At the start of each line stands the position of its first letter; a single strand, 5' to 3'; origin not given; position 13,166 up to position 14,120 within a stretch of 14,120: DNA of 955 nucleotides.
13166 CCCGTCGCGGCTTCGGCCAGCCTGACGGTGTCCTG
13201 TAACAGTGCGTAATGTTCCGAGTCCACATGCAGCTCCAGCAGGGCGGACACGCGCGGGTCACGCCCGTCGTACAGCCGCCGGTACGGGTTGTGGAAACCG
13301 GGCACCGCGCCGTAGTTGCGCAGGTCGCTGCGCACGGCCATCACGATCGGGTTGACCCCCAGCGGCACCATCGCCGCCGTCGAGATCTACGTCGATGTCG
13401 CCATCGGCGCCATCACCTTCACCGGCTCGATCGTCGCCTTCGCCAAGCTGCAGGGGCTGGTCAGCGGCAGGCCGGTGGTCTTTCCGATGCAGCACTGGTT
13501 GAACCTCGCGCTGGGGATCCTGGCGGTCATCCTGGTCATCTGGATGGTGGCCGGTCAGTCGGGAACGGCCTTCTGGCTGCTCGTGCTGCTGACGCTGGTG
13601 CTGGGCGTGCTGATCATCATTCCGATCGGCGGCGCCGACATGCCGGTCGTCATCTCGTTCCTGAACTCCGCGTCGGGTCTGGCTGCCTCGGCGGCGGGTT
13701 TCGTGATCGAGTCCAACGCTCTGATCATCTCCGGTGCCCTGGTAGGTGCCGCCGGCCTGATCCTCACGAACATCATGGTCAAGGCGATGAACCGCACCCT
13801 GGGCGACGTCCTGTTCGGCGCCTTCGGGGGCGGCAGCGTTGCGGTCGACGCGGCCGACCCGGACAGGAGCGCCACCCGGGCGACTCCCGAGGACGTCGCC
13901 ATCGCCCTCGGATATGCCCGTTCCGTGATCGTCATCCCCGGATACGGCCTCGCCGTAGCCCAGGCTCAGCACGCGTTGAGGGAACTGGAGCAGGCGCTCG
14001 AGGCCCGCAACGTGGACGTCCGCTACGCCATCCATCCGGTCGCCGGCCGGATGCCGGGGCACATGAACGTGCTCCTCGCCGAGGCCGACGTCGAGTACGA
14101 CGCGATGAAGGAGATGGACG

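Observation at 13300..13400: Head-to-head junction of two 5'-truncated genes (citrate synthase C-terminal fragment and pntB 3' two-thirds): an inversion breakpoint or a chimeric contig join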

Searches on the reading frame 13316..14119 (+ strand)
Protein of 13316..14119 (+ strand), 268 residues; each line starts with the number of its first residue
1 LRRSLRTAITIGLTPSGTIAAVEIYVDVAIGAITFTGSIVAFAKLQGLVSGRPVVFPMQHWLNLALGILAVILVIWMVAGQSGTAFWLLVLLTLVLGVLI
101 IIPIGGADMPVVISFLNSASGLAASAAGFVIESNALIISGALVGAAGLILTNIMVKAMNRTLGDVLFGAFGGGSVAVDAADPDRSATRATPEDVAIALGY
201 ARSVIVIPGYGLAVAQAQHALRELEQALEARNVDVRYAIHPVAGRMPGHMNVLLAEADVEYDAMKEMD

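Call 7: search_protein_families(library=pfam, proteins=[window:13316-14119:+], max_evalue=0.01)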
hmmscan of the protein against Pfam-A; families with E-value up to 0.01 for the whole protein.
window:13316-14119:+ (268 aa): 1 family
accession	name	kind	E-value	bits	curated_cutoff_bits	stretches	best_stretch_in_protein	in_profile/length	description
PF02233.22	PNTB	-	3.7e-103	346.3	31.7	1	18-268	116-368/456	NAD(P) transhydrogenase beta subunit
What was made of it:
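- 13259..14062 (-): Spurious antisense ORF (267 aa) opposite pntB. The plus frame carries the 346-bit PNTB hit (call 7).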

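Call 12: find_homologous_proteins(query=window:13316-14119:+, max_evalue=1e-20)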
Query window:13316-14119:+ (268 aa): 8000 proteins with E <= 1e-20 among 8000 candidates; the best 120 are listed.
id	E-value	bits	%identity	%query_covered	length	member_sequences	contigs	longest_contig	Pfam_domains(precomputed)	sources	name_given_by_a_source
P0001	1.3e-106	374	73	96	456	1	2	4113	PF02233.23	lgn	-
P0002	5.4e-106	372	73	96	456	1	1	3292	PF02233.23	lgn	-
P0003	2.4e-98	347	75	87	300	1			PF02233.23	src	-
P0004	5.6e-98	346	69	92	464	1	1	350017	PF02233.23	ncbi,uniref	ncbi:NAD(P)(+) transhydrogenase (Re/Si-specific) subunit beta [Aquibaculum sediminis]|uniref:NAD(P)(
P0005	6.7e-98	345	69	93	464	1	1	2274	PF02233.23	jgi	-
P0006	7.0e-98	345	69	93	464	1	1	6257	PF02233.23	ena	-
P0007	2.0e-97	344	68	92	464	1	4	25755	PF02233.23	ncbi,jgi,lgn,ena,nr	ncbi:MAG TPA: NAD(P)(+) transhydrogenase (Re/Si-specific) subunit beta [Kiloniellales bacterium]|nr:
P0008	2.3e-97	344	69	94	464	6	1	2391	PF02233.23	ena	-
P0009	4.7e-97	343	67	97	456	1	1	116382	PF02233.23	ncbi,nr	ncbi:MAG TPA: NAD(P)(+) transhydrogenase (Re/Si-specific) subunit beta [Acidimicrobiia bacterium]|nr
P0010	2.0e-96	341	66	92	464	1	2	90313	PF02233.23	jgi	-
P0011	1.7e-95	338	67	94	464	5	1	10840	PF02233.23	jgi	-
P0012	5.8e-94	333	69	92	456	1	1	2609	PF02233.23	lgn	-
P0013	4.5e-93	330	63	96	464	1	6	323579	PF02233.23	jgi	jgi:NAD(P) transhydrogenase subunit beta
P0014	7.3e-93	329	65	99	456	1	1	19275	PF02233.23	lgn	-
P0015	8.0e-93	329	68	92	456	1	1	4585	PF02233.23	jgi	jgi:NAD(P) transhydrogenase subunit beta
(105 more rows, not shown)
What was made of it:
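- The best single relative over the whole fragment is 73-75% identical (call 12). Segment B matches Aquibaculum/Kiloniellales, and segment C matches the Acidimicrobiia-named type (call 12).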

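Call 16: find_encoding_contigs(protein=P0001, flank=10000, max_places=6)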
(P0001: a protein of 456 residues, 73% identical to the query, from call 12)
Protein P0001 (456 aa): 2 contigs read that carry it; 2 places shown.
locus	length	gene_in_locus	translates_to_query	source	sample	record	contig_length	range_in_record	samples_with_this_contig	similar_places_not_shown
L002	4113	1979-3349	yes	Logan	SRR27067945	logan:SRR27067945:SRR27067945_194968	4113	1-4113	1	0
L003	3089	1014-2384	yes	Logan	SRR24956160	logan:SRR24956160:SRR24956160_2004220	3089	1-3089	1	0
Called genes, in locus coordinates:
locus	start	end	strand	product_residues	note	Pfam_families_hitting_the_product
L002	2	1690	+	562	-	?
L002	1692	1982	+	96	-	PF12769:PNTB_4TM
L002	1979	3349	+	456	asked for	PF02233:PNTB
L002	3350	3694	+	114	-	-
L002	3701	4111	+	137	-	?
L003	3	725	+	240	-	?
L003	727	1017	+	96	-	PF12769:PNTB_4TM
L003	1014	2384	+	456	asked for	PF02233:PNTB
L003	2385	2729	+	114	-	-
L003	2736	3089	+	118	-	?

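Call 17: find_encoding_contigs(protein=P0004, flank=5000, max_places=4)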
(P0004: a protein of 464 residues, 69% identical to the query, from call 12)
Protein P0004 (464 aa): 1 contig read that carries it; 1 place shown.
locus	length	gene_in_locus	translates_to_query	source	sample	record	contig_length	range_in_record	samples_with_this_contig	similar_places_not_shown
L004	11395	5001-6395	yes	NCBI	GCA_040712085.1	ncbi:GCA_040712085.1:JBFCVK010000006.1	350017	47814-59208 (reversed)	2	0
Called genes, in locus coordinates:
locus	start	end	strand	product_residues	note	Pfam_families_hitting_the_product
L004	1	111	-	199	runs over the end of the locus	PF00081:Sod_Fe_N, PF02777:Sod_Fe_C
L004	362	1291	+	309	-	PF00763:THF_DHG_CYH, PF02882:THF_DHG_CYH_C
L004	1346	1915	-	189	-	PF09849:DUF2076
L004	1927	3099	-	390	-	PF07995:GSDH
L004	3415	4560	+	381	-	PF05222:AlaDh_PNT_N, PF01262:AlaDh_PNT_C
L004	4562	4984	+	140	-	PF12769:PNTB_4TM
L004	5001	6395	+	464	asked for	PF02233:PNTB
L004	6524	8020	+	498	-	PF02789:Peptidase_M17_N, PF00883:Peptidase_M17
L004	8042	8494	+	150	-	PF04364:DNA_pol3_chi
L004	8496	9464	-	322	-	PF00892:EamA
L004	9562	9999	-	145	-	-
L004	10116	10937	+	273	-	PF08220:HTH_DeoR, PF08279:HTH_11, PF00455:DeoRC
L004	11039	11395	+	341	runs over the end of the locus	PF09982:LpxR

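Call 45: find_encoding_contigs(protein=P0008, flank=3000, max_places=3)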
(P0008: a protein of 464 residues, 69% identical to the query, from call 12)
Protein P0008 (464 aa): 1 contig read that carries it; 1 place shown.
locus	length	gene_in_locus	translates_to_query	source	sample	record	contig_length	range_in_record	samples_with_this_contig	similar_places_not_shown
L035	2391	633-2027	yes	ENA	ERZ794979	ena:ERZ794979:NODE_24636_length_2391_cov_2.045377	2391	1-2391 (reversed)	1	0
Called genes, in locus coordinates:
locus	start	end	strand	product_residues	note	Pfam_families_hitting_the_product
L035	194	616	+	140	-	PF12769:PNTB_4TM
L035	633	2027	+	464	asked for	PF02233:PNTB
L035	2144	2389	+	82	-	?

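Call 46: find_encoding_contigs(protein=P0011, flank=3000, max_places=3)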
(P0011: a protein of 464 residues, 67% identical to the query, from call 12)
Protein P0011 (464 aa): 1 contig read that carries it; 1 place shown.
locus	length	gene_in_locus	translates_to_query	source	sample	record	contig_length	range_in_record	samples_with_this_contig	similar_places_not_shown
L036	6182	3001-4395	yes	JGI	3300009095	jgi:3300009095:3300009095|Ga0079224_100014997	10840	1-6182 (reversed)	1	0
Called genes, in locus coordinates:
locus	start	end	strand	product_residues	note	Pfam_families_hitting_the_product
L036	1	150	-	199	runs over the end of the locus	PF00081:Sod_Fe_N, PF02777:Sod_Fe_C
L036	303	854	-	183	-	PF09849:DUF2076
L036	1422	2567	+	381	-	PF05222:AlaDh_PNT_N, PF01262:AlaDh_PNT_C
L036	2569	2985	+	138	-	PF12769:PNTB_4TM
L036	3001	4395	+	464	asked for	PF02233:PNTB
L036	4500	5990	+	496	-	PF02789:Peptidase_M17_N, PF00883:Peptidase_M17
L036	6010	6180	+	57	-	?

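Call 58: search_solved_structures(query=window:13316-14119:+, max_evalue=1e-10, show_alignments=2)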
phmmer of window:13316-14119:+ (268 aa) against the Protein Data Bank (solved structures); distinct sequences matched with E-value up to 1e-10: 16.
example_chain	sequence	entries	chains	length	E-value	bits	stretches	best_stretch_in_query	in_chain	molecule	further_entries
4o9u_B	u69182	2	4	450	1.9e-66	227.6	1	29-267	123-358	NAD(P) transhydrogenase subunit beta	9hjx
9l76_C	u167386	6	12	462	3.1e-66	226.9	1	19-268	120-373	NAD(P) transhydrogenase subunit beta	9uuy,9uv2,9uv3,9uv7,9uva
6qti_A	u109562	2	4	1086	2.2e-51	178.2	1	19-268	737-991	Nicotinamide nucleotide transhydrogenase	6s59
6que_A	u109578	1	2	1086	2.2e-51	178.2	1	19-268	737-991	Nicotinamide nucleotide transhydrogenase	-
1e3t_A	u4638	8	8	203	4.5e-32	115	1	158-267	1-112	NICOTINAMIDE NUCLEOTIDE TRANSHYDROGENASE (SUBUNIT BETA) | PROTON-TRANSLOCATING NICOTINAMIDE NUCLEOTIDE TRANSHYDROGENASE SUBUNIT PNTB | NAD(P) transhydrogenase s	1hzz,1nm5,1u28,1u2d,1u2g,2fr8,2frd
2fsv_C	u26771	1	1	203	4.6e-32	115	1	158-267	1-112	NAD(P) transhydrogenase subunit beta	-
4o9p_D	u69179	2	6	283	4.8e-31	111.6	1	29-173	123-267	NAD(P) transhydrogenase subunit beta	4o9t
4o93_B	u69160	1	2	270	7.5e-29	104.4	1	28-163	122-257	NAD(P) transhydrogenase subunit beta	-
5uni_B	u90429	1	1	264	8.6e-29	104.2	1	28-163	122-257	NAD(P) transhydrogenase subunit beta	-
4j16_C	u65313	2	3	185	1.8e-28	103.2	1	188-267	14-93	NAD(P) transhydrogenase subunit beta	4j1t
1ptj_C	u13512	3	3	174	2.8e-26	96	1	189-267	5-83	NAD(P) transhydrogenase subunit beta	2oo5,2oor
1pno_A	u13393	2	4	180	3.6e-26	95.6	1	190-267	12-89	NAD(P) transhydrogenase subunit beta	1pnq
1xlt_C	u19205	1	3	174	4.1e-26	95.5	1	190-267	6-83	NAD(P) transhydrogenase subunit beta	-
2bru_C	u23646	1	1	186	8.6e-24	87.9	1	189-268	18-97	NAD(P) TRANSHYDROGENASE SUBUNIT BETA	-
1djl_A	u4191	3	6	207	1.3e-20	77.4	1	158-268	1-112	TRANSHYDROGENASE DIII | NAD(P) transhydrogenase, mitochondrial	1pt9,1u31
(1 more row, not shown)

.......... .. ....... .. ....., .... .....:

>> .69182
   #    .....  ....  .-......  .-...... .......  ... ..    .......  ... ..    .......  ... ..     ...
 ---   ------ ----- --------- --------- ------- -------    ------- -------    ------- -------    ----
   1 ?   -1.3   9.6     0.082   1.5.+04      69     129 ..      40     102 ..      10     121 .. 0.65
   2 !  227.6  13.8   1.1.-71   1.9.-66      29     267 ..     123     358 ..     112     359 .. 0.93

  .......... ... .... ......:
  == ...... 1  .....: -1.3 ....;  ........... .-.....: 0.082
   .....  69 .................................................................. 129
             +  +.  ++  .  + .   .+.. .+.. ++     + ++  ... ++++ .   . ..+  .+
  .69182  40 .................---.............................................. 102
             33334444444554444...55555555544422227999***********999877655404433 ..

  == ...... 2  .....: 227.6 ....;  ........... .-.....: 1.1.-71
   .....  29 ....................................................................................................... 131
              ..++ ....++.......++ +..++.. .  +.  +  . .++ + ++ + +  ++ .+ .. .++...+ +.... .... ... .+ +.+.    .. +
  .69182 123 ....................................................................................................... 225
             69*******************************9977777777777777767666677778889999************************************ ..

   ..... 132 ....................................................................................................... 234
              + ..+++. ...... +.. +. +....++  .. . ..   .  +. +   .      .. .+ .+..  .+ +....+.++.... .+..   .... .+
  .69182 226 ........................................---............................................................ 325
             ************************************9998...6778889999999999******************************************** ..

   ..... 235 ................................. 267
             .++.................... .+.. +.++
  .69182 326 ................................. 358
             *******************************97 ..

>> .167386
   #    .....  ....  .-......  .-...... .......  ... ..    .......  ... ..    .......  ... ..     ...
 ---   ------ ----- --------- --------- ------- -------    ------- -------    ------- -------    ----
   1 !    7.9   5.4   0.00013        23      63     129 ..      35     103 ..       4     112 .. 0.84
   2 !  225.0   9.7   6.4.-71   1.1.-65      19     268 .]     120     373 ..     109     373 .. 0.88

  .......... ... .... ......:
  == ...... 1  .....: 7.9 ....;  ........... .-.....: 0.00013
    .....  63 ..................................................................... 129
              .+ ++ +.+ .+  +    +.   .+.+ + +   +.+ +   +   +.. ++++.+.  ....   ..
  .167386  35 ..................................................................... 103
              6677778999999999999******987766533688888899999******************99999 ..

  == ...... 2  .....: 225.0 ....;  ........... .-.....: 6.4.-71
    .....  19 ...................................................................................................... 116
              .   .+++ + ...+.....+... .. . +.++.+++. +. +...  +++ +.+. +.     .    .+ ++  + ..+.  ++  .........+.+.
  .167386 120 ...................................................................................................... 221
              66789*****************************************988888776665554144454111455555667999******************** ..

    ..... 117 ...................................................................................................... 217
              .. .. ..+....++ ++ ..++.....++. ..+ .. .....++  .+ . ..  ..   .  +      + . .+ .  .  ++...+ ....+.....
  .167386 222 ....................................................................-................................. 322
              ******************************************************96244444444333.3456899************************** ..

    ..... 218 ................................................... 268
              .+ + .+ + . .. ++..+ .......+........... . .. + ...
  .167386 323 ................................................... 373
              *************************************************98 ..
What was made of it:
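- On PntB (proton-translocating transhydrogenase beta subunit): It also aligns to E. coli 9l76_C residues 120-373 (call 58).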
